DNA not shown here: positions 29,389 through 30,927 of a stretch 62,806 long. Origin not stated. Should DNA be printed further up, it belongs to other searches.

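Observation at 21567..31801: Triplicated methyltransferase-STAS fusion genes, each paired with double-glycine-leader Cys-rich peptides: candidate undescribed peptide-modification or signalling system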

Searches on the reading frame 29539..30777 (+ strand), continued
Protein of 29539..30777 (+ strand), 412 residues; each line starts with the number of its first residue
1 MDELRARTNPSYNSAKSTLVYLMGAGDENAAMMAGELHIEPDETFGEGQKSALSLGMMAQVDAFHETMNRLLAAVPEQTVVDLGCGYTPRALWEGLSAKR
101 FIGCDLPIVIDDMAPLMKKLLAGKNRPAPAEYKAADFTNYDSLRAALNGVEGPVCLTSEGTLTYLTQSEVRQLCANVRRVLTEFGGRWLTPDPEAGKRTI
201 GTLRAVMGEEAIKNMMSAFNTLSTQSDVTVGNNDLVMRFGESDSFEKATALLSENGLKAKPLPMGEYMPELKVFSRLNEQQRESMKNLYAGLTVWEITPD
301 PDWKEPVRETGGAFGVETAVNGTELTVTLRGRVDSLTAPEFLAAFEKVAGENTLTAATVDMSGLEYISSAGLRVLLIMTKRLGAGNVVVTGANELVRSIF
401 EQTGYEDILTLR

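Call 29: find_encoding_contigs(protein=P0009, flank=8000, max_places=2)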
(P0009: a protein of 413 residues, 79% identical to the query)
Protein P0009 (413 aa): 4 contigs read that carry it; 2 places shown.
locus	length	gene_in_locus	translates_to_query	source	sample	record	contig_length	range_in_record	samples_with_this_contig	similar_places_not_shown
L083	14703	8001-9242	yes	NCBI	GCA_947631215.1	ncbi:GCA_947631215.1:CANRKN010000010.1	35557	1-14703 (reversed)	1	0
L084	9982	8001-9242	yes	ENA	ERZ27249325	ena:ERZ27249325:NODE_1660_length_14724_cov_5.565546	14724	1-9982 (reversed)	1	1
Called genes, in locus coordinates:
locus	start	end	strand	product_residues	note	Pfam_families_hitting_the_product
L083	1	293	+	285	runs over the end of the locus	PF00497:SBP_bac_3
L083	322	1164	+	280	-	PF00497:SBP_bac_3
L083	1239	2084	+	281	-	PF00497:SBP_bac_3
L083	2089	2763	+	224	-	PF00528:BPD_transp_1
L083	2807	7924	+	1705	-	-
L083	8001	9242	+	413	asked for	PF04072:LCM (weak), PF01740:STAS, PF13466:STAS_2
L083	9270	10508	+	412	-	PF04072:LCM (faint), PF01740:STAS, PF13466:STAS_2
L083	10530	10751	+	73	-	-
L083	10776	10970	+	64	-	-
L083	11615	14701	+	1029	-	?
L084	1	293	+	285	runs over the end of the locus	PF00497:SBP_bac_3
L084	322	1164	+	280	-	PF00497:SBP_bac_3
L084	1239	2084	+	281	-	PF00497:SBP_bac_3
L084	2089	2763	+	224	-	PF00528:BPD_transp_1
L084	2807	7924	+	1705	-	-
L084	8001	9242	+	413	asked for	PF04072:LCM (weak), PF01740:STAS, PF13466:STAS_2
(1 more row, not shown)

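Call 30: find_encoding_contigs(protein=P0012, flank=8000, max_places=2)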
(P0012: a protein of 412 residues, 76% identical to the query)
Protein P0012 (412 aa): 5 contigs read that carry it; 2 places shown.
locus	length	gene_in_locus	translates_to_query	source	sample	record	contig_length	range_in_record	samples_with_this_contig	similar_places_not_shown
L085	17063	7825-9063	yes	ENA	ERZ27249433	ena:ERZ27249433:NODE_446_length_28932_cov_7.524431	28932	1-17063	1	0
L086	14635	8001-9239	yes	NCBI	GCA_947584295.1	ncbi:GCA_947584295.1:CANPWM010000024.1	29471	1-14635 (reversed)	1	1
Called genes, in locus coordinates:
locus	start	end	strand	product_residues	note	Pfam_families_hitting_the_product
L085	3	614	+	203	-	?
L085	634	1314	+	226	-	PF01987:AIM24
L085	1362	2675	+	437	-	PF01740:STAS, PF13466:STAS_2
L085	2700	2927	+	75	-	-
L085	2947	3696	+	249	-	PF01427:Peptidase_M15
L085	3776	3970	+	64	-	-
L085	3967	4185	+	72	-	-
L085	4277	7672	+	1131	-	PF00497:SBP_bac_3, PF10613:Lig_chan-Glu_bd (faint), PF00497:SBP_bac_3, PF00528:BPD_transp_1, PF00005:ABC_tran, PF02463:SMC_N (faint), PF13304:AAA_21 (weak)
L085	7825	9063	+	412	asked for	PF01740:STAS, PF13466:STAS_2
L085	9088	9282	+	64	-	-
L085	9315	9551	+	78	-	-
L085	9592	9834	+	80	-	-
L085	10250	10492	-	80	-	PF02604:PhdYeFM_antitox (weak)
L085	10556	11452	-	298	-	PF08843:AbiEii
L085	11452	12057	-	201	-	-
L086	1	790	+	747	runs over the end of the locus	PF00664:ABC_membrane, PF00005:ABC_tran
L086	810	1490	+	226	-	PF01987:AIM24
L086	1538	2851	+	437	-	PF01740:STAS, PF13466:STAS_2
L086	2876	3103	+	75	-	-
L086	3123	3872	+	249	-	PF01427:Peptidase_M15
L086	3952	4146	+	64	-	-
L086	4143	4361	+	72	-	-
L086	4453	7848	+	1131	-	PF00497:SBP_bac_3, PF10613:Lig_chan-Glu_bd (faint), PF00497:SBP_bac_3, PF00528:BPD_transp_1, PF00005:ABC_tran, PF02463:SMC_N (faint), PF13304:AAA_21 (weak)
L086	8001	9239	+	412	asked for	PF01740:STAS, PF13466:STAS_2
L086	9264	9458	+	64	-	-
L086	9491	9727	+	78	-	-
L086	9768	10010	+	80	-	-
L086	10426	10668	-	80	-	PF02604:PhdYeFM_antitox (weak)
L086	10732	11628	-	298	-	PF08843:AbiEii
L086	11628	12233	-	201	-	-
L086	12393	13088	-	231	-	PF00149:Metallophos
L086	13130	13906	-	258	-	-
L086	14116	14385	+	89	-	PF20648:DUF6809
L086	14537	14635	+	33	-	?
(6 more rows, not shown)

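Call 31: find_encoding_contigs(protein=P0018, flank=8000, max_places=2)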
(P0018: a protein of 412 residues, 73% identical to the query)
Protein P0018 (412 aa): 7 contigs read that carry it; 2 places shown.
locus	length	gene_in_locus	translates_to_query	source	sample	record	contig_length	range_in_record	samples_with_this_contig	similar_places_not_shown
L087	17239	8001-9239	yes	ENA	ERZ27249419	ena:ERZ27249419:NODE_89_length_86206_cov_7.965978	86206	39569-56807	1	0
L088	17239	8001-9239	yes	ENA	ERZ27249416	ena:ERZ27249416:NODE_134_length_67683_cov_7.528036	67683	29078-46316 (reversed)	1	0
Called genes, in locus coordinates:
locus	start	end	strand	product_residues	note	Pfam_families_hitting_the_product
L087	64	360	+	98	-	PF01740:STAS, PF13466:STAS_2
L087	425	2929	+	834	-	PF02743:dCache_1, PF22673:MCP-like_PDC_1, PF00672:HAMP, PF07228:SpoIIE, PF13581:HATPase_c_2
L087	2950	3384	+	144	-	-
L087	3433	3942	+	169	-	PF12385:Peptidase_C70 (weak), PF03412:Peptidase_C39, PF13529:Peptidase_C39_2 (faint)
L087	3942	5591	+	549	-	PF00664:ABC_membrane, PF00005:ABC_tran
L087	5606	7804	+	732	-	PF00664:ABC_membrane, PF00005:ABC_tran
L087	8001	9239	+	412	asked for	PF01740:STAS, PF13466:STAS_2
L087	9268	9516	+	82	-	-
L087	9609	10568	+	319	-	PF01569:PAP2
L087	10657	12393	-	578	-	PF00395:SLH (weak), PF02368:Big_2, PF26918:Ig_Eae, PF00188:CAP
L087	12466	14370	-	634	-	PF00395:SLH (faint)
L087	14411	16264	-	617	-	PF07638:Sigma70_ECF, PF04542:Sigma70_r2, PF04545:Sigma70_r4, PF08281:Sigma70_r4_2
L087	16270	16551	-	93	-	-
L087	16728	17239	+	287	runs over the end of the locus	PF01047:MarR, PF12802:MarR_2, PF13463:HTH_27 (weak), PF13601:HTH_34, PF22381:Staph_reg_Sar_Rot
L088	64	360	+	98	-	PF01740:STAS, PF13466:STAS_2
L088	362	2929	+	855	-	PF02743:dCache_1, PF22673:MCP-like_PDC_1, PF00672:HAMP, PF07228:SpoIIE, PF13581:HATPase_c_2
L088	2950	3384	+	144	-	-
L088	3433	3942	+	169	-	PF12385:Peptidase_C70 (weak), PF03412:Peptidase_C39, PF13529:Peptidase_C39_2 (faint)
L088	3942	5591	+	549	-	PF00664:ABC_membrane, PF00005:ABC_tran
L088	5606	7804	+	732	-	PF00664:ABC_membrane, PF00005:ABC_tran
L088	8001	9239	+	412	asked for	PF01740:STAS, PF13466:STAS_2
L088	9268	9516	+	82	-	-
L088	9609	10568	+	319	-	PF01569:PAP2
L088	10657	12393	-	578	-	PF00395:SLH (weak), PF02368:Big_2, PF26918:Ig_Eae, PF00188:CAP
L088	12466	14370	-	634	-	PF00395:SLH (faint)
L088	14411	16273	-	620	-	PF07638:Sigma70_ECF, PF04542:Sigma70_r2, PF04545:Sigma70_r4, PF08281:Sigma70_r4_2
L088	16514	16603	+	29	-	-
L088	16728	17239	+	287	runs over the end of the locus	PF01047:MarR, PF12802:MarR_2, PF13463:HTH_27 (weak), PF13601:HTH_34, PF22381:Staph_reg_Sar_Rot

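Call 33: predict_structure(alignment_id=A1)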
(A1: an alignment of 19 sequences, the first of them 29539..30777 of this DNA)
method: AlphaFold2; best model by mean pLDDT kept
length: 412 residues; sequences in the alignment: 19
mean_pLDDT: 84.4   pTM: 0.72
mean pLDDT of the five models: 84.4, 83.7, 82.6, 82.3, 81.4
residues with pLDDT >= 90: 188; 70-90: 174; 50-70: 30; < 50: 20
segments of 3 or more residues with pLDDT < 50: 3-5, 221-228, 307-311
pLDDT, mean of each block of 10 residues (from residue 1): 51 78 91 89 65 77 92 96 89 93 89 90 86 88 92 93 80 92 97 88 85 64 44 79 87 94 88 88 92 95 67 81 94 77 91 95 85 89 90 84 76 78
secondary structure, 60 per line:
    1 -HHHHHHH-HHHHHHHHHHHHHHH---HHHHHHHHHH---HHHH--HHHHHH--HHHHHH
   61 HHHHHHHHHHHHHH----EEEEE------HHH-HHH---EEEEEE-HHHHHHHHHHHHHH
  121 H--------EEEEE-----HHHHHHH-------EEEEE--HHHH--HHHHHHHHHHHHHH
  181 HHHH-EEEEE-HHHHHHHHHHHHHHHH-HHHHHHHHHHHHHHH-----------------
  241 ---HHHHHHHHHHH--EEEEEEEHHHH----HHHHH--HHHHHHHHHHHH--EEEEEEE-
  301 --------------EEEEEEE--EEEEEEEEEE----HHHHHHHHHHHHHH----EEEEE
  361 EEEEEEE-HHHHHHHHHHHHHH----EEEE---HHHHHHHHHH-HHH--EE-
elements in order: H2-8 H10-24 H28-37 H41-44 H47-52 H55-74 E79-83 E100-105 H107-121 E130-134 H140-146 E154-158 H161-164 H167-184 E186-190 H192-207 H209-223 H244-254 E257-263 H264-267 H272-276 H279-290 E293-299 E315-321 E324-333 H338-351 E356-367 H369-382 E387-390 H394-403
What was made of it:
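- On LCM / LCMT-TcmP class I SAM methyltransferases (PF04072): The AF2 model has pLDDT 84.4 (call 33).
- The peptides are exported and would normally act at the envelope, whereas MT-STAS is cytoplasmic, with no signal peptide or TM segment in the model (call 33).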

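Call 37: fold_search(model_id=the predicted structure, library=pdb)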
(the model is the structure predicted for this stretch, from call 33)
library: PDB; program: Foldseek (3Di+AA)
matches with E <= 10: 1671; with E <= 0.001: 168
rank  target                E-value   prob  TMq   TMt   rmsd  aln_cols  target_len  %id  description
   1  2ob2_A                6.4e-08  1.00  0.46  0.56   6.6       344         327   15  ppm1 in the absence of 1,8-ANS (cf 1JD) (released 2007-01-30)
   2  3giw                  1.0e-07  1.00  0.38  0.55   7.6       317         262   15  CRYSTAL STRUCTURE OF a DUF574 family protein (SAV_2177) FROM STREPTOMYCES AVERMITILIS MA-4680 AT 1.45 A RESOLUTION (released 2009-04-14)
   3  2zwa_B                1.3e-07  1.00  0.35  0.23   7.3       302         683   12  Crystal structure of tRNA wybutosine synthesizing enzyme TYW4 (released 2009-06-02)
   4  1tid_B                1.4e-07  1.00  0.23  0.78   1.1       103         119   22  Crystal Structures of the ADP and ATP bound forms of the Bacillus Anti-sigma factor SpoIIAB in complex with the Anti-a (released 2004-06-15)
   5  2zw9_B                3.1e-07  1.00  0.35  0.24  13.7       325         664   13  Crystal structure of tRNA wybutosine synthesizing enzyme TYW4 (released 2009-06-02)
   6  6id6                  3.1e-07  1.00  0.31  0.39   9.9       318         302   18  Crystal structure of Rv0731c from Mycobacterium tuberculosis at 1.63 Angstroms. (released 2019-09-11)
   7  9mg5_A                3.2e-07  1.00  0.36  0.48   9.2       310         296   15  Structure of Saccharomyces cerevisiae mRNA cap (guanine-N7) methyltransferase, Abd1, in complex with sinefungin and GT (released 2025-07-09)
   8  1rjd_C                3.2e-07  1.00  0.41  0.49   7.5       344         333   15  Structure of PPM1, a leucine carboxy methyltransferase involved in the regulation of protein phosphatase 2A activity (released 2003-12-02)
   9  2uyo                  5.1e-07  1.00  0.41  0.57   7.8       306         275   13  Crystal structure of ML2640c from Mycobacterium leprae in an hexagonal crystal form (released 2007-08-07)
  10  2zw9_A                5.1e-07  1.00  0.35  0.23  15.3       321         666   13  Crystal structure of tRNA wybutosine synthesizing enzyme TYW4 (released 2009-06-02)
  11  1tid_D                6.4e-07  1.00  0.23  0.79   1.1       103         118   22  Crystal Structures of the ADP and ATP bound forms of the Bacillus Anti-sigma factor SpoIIAB in complex with the Anti-a (released 2004-06-15)
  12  1thn_B                6.4e-07  1.00  0.23  0.82   1.2       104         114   23  Crystal Structures of the ADP and ATP bound forms of the Bacillus Anti-sigma factor SpoIIAB in complex with the Anti-a (released 2004-06-15)
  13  1rjd_B                6.7e-07  1.00  0.42  0.50   7.7       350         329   14  Structure of PPM1, a leucine carboxy methyltransferase involved in the regulation of protein phosphatase 2A activity (released 2003-12-02)
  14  2zwa_A                6.7e-07  1.00  0.35  0.23   7.3       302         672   12  Crystal structure of tRNA wybutosine synthesizing enzyme TYW4 (released 2009-06-02)
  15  1th8_B                7.5e-07  1.00  0.23  0.81   1.2       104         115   23  Crystal Structures of the ADP and ATP bound forms of the Bacillus Anti-sigma factor SpoIIAB in complex with the Anti-a (released 2004-06-15)
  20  2uyq                  1.2e-06  1.00  0.43  0.61   6.8       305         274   13  Crystal structure of ML2640c from Mycobacterium leprae in complex with S-adenosylmethionine (released 2007-08-07)
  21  1rjd_A                1.3e-06  1.00  0.44  0.53   6.9       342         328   15  Structure of PPM1, a leucine carboxy methyltransferase involved in the regulation of protein phosphatase 2A activity (released 2003-12-02)
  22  6m36_B                2.1e-06  1.00  0.22  0.82   2.4       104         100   22  The crystal structure of B. subtilis RsbV/RsbW complex in the monoclinic crystal form (released 2020-07-15)
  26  3o7w                  4.3e-06  1.00  0.36  0.50   6.1       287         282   16  The Crystal Structure of Human Leucine Carboxyl Methyltransferase 1 (released 2010-09-08)
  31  6m36_H                7.0e-06  1.00  0.22  0.82   2.4       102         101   22  The crystal structure of B. subtilis RsbV/RsbW complex in the monoclinic crystal form (released 2020-07-15)
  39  6m36_F                1.9e-05  1.00  0.21  0.83   2.1       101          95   21  The crystal structure of B. subtilis RsbV/RsbW complex in the monoclinic crystal form (released 2020-07-15)
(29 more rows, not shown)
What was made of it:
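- On LCM / LCMT-TcmP class I SAM methyltransferases (PF04072): The top Foldseek hits are 2ob2/1rjd (PPM1), 3giw, 2zwa (TYW4), 6id6 (Rv0731c), 2uyo/2uyq (ML2640c) and 3o7w (LCMT-1), with E 6e-8 to 4e-6 (call 37).
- On STAS / SpoIIAA-type anti-sigma-factor antagonists (PF01740, TIGR00377): The model matches 1tid_B, 1thn_B and 1th8_B (SpoIIAA) at rmsd 1.1-1.2 A over 103-104 residues, and also 6m36 (RsbV) (call 37).
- Closest known: LCMT-1/PPM1, TYW4, TcmP, ML2640c/Rv0731c family. Same: These are the best structural matches for the N-terminal ~300 residues (call 37).
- Checked: The C-terminal part matches SpoIIAA at 1.1 A rmsd (call 37).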

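Call 39: find_encoding_contigs(protein=P0106, flank=7000, max_places=1)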
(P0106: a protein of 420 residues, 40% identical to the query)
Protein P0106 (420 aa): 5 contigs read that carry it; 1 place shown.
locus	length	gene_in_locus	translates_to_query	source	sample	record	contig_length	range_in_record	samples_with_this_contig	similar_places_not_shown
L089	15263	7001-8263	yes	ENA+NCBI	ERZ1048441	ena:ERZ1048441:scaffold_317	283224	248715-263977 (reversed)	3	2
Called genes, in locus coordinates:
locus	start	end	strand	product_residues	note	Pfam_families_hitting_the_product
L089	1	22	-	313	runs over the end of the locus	-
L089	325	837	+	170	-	PF00857:Isochorismatase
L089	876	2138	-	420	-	PF20257:SAM_HAT_C (weak), PF13350:Y_phosphatase3, PF22784:PTP-SAK (weak)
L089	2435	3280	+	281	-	PF00497:SBP_bac_3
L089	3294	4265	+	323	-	PF02558:ApbA, PF08546:ApbA_C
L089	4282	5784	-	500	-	PF00990:GGDEF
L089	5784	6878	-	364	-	PF13407:Peripla_BP_4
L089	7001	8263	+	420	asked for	PF01740:STAS, PF13466:STAS_2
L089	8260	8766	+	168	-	PF13527:Acetyltransf_9, PF00583:Acetyltransf_1, PF13673:Acetyltransf_10, PF13508:Acetyltransf_7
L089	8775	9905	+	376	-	PF01546:Peptidase_M20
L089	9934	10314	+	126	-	-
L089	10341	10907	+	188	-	PF02417:Chromate_transp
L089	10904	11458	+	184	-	PF02417:Chromate_transp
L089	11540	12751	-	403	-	PF00331:Glyco_hydro_10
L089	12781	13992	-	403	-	-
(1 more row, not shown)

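Call 40: find_encoding_contigs(protein=P0089, flank=7000, max_places=2)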
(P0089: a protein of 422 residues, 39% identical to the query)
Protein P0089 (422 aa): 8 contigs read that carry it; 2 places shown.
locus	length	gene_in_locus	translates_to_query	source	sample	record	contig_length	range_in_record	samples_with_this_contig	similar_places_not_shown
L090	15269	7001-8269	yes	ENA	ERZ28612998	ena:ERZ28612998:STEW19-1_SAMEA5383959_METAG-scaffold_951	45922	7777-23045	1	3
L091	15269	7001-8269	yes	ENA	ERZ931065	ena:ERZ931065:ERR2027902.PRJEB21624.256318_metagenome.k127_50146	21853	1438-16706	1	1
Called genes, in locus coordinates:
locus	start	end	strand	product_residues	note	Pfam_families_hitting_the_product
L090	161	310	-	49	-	-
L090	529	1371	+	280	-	PF13489:Methyltransf_23 (faint), PF08241:Methyltransf_11, PF08242:Methyltransf_12, PF13649:Methyltransf_25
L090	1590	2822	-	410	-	PF00155:Aminotran_1_2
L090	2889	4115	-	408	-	PF04262:Glu_cys_ligase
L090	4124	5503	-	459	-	PF04107:GCS2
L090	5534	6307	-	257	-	PF13230:GATase_4, PF13522:GATase_6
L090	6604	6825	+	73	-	-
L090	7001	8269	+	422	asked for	PF01740:STAS, PF13466:STAS_2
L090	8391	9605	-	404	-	PF01740:STAS, PF13466:STAS_2 (weak)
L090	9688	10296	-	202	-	PF00657:Lipase_GDSL (weak), PF13472:Lipase_GDSL_2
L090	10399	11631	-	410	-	PF07690:MFS_1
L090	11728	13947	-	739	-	PF08447:PAS_3, PF00990:GGDEF, PF00563:EAL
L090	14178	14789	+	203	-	PF14436:EndoU_bacteria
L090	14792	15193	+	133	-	-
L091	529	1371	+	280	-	PF13489:Methyltransf_23 (faint), PF08241:Methyltransf_11, PF08242:Methyltransf_12, PF13649:Methyltransf_25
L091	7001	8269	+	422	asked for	PF01740:STAS, PF13466:STAS_2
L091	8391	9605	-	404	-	PF01740:STAS, PF13466:STAS_2 (weak)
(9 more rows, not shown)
